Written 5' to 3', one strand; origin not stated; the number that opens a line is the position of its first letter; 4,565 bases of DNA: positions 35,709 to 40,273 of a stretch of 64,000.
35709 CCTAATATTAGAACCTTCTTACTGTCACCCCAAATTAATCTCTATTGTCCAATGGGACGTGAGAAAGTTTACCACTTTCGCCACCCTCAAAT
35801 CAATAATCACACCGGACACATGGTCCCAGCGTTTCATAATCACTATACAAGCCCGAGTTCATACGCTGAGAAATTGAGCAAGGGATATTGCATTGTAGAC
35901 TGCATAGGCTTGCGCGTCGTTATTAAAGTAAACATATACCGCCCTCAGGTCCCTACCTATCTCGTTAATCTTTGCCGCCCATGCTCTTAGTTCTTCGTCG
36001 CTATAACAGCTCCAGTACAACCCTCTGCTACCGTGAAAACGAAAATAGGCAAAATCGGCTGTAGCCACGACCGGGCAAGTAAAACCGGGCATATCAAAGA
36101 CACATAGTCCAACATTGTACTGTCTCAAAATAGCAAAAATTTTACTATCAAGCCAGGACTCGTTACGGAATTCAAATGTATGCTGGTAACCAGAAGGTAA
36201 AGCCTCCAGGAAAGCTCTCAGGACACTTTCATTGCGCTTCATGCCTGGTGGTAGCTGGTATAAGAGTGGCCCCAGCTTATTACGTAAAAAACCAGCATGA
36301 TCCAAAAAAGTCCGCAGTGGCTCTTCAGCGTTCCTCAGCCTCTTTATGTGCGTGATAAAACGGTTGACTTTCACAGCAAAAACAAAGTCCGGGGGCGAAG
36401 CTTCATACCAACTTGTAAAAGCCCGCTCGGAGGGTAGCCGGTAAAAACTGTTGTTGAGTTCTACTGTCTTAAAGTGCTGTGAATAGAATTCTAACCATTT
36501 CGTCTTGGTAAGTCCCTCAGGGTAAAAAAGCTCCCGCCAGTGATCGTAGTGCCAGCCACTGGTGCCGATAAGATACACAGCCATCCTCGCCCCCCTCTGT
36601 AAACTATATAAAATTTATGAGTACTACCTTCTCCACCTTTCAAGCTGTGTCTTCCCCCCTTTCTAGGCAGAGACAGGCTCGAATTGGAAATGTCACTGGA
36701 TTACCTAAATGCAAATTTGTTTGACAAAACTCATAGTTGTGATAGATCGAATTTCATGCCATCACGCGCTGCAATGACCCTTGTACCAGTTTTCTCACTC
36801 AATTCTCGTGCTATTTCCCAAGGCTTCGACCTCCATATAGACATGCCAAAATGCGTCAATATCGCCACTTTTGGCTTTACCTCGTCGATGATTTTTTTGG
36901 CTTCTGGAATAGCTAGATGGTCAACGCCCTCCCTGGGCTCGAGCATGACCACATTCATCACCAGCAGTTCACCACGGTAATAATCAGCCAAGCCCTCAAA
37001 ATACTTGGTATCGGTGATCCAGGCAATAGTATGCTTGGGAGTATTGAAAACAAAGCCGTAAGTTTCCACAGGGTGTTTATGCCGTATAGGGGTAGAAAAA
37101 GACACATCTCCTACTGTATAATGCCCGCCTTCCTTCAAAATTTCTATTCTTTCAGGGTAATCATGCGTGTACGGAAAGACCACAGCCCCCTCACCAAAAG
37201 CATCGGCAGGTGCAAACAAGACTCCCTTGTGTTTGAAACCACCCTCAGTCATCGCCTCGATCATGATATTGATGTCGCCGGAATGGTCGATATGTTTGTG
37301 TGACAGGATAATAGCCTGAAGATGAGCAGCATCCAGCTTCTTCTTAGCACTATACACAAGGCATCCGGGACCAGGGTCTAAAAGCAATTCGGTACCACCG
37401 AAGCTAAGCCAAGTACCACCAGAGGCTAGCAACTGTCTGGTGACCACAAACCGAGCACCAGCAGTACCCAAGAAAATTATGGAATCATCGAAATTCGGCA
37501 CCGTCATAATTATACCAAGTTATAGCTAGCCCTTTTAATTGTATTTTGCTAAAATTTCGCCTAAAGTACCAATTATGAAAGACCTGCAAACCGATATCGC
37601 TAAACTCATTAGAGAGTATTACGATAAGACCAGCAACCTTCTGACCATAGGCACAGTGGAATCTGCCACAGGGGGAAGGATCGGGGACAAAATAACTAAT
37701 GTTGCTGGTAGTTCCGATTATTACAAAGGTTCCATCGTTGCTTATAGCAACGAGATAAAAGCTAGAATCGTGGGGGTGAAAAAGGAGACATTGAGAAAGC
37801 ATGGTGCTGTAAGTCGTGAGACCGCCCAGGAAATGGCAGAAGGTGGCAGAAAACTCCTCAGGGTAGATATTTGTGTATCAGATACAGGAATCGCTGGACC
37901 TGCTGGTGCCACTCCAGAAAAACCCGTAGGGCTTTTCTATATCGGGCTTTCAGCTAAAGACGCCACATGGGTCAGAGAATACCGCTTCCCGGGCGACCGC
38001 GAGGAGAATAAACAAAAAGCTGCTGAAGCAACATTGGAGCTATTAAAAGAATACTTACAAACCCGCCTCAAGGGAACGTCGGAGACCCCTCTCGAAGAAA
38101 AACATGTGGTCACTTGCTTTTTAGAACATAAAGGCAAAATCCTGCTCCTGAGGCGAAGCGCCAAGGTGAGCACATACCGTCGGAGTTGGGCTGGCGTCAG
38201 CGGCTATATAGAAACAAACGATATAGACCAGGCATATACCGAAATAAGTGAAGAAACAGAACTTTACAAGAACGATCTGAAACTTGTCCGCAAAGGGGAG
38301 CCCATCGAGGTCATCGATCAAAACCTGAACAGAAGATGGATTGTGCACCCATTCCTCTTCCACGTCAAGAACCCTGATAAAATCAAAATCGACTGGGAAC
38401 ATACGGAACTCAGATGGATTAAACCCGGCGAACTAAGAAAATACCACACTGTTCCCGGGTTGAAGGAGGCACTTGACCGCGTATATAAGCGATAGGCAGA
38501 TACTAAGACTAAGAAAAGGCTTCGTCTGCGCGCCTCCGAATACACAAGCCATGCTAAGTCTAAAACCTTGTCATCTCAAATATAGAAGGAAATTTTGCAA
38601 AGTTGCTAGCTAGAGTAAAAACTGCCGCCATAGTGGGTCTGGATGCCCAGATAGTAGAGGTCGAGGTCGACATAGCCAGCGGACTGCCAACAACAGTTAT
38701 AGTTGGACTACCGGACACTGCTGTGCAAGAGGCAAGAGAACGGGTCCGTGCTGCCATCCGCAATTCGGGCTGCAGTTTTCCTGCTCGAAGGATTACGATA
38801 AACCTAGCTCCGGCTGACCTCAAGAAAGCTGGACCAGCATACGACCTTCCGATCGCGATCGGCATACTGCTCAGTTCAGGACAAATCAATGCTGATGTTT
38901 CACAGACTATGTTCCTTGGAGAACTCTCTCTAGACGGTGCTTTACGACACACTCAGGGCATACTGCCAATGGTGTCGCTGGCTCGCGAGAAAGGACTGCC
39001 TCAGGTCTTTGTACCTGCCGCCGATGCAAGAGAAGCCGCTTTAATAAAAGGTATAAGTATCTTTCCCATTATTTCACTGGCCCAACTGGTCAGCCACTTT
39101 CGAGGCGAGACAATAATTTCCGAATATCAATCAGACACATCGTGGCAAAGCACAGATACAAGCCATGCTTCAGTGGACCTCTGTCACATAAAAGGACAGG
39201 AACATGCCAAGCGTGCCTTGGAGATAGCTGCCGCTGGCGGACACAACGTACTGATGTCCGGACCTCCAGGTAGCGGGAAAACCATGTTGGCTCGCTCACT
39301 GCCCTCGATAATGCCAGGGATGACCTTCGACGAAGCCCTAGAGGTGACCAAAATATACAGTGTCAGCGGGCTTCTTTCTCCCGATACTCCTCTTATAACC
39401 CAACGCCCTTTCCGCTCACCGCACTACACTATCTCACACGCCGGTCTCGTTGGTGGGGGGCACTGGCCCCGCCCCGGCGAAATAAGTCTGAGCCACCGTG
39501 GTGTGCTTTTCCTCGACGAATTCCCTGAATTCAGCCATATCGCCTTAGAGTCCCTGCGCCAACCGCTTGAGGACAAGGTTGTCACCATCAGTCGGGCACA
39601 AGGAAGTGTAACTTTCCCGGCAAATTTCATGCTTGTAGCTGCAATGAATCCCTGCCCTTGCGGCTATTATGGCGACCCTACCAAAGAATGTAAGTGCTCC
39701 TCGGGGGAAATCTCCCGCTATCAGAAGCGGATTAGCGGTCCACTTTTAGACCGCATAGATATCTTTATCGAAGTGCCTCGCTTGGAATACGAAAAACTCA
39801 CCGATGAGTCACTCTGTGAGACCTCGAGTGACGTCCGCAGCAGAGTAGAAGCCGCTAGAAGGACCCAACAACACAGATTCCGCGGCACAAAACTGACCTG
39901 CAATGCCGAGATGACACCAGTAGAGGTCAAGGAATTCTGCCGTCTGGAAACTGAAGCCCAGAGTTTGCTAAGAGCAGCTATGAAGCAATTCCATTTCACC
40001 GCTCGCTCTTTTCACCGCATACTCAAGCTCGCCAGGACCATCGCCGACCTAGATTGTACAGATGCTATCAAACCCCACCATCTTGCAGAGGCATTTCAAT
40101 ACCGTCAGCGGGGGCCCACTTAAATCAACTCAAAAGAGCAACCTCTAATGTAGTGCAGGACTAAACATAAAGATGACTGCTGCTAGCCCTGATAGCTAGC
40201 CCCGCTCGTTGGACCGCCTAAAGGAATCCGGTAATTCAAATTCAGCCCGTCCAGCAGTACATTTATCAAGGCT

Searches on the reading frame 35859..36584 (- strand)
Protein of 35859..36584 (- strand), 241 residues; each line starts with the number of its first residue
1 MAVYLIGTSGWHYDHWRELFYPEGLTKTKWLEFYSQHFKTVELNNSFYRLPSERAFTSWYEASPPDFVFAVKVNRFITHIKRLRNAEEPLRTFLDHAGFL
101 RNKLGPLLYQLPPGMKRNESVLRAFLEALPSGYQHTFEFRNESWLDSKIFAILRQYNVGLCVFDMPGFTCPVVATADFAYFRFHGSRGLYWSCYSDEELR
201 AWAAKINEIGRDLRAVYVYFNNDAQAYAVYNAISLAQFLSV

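Call 27: search_protein_families(library=pfam, proteins=[window:35859-36584:-], max_evalue=0.00001)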
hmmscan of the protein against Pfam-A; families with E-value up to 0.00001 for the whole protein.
window:35859-36584:- (241 aa): 1 family
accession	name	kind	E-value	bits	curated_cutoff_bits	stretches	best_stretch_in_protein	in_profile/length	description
PF01904.24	DUF72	-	2.4e-73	247.2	25.3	1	21-237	1-216/217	Protein of unknown function DUF72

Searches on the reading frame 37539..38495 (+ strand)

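Call 28: search_protein_families(library=pfam, proteins=[window:37539-38495:+], max_evalue=0.00001)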
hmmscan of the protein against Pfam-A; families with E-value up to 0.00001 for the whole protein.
window:37539-38495:+ (318 aa): 2 families
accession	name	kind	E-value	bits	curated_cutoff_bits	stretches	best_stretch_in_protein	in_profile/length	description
PF02464.23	CinA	-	5.1e-51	172.8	23.5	1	33-173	15-155/155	Competence-damaged protein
PF00293.34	NUDIX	-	2.1e-06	28.2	21.1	1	191-308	7-127/134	NUDIX domain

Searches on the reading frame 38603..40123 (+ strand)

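Call 28: search_protein_families(library=pfam, proteins=[window:38603-40123:+], max_evalue=0.00001)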
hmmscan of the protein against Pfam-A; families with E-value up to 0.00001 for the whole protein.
window:38603-40123:+ (506 aa): 5 families
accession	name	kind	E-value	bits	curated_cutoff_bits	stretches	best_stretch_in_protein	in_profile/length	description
PF01078.27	Mg_chelatase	-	2.1e-95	318.4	20.3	1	192-398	1-206/207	Magnesium chelatase, subunit ChlI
PF13541.12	ChlI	-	3.7e-48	162.8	27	1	20-140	1-120/121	Subunit ChlI of Mg-chelatase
PF13335.12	Mg_chelatase_C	-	4.2e-31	107.8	26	1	406-501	2-94/94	Magnesium chelatase, subunit ChlI C-terminal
PF07728.20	AAA_5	-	6.1e-09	36.5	22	0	299-352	67-125/139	AAA domain (dynein-related subfamily)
PF00493.29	MCM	-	5.1e-08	32.8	23.3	0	291-405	114-217/224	MCM P-loop domain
